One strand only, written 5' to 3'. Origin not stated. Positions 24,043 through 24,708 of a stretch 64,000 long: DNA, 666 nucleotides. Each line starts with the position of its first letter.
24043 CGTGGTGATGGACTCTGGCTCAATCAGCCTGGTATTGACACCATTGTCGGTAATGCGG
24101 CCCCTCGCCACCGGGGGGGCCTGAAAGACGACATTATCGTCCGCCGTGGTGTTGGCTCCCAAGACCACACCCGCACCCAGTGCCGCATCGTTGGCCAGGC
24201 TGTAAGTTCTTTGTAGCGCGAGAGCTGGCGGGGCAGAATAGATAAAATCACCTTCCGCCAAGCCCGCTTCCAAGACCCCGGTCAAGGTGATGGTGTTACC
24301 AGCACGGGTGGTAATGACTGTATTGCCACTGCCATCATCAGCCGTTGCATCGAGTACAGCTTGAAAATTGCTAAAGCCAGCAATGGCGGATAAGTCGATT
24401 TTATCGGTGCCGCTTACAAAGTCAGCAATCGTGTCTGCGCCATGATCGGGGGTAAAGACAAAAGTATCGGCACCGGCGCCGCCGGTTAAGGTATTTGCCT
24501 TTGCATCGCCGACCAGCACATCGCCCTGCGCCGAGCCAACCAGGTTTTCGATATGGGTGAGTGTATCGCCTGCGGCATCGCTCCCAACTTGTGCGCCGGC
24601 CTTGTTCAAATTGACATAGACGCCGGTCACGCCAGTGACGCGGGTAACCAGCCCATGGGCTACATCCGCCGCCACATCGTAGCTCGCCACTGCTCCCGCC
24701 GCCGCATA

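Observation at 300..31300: Eightfold iteration of an RTX beta-roll + LVIVD beta-propeller supermodule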

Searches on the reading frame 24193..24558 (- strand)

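Call 77: search_protein_families(library=ncbifam, proteins=[window:24193-24558:-], max_evalue=0.05)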
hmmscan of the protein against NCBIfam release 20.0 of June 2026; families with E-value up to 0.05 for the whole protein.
window:24193-24558:- (122 aa): 9 families
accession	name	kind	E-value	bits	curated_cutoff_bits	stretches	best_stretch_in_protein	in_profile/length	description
NF035945.1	Zn_serralysin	subfamily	5.4e-12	45.6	500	1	5-63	339-403/462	serralysin family metalloprotease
NF050046.1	PueAB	exception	1.6e-09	36.8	670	1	5-106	516-614/616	polyurethane esterase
NF052454.1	BtaGlycanEglC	equivalog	5e-09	35.6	700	1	7-97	113-200/459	endo-1,3-1,4-beta-glycanase EglC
NF046115.1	Ca_rpt_SMc04171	equivalog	1.6e-05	24.2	625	1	5-104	461-570/574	SMc04171 family calcium-binding repeat protein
NF053766.1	ZapA_metallo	exception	2.6e-05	23.4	940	1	6-66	360-425/483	ZapA family metalloprotease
NF033943.0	RTX_toxin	subfamily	5.3e-05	21.6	1000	1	5-59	771-825/930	RTX family hemolysin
NF033203.1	entero_EhxA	exception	0.00061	18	2000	1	5-62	803-859/997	enterohemolysin EhxA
TIGR03661.1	T1SS_VCA0849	domain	0.0022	19.1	17.6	1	42-88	1-54/91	type I secretion C-terminal target domain-containing protein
NF051884.1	ProteaseSapA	equivalog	0.0024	16.6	1200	1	2-77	320-390/644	protease SapA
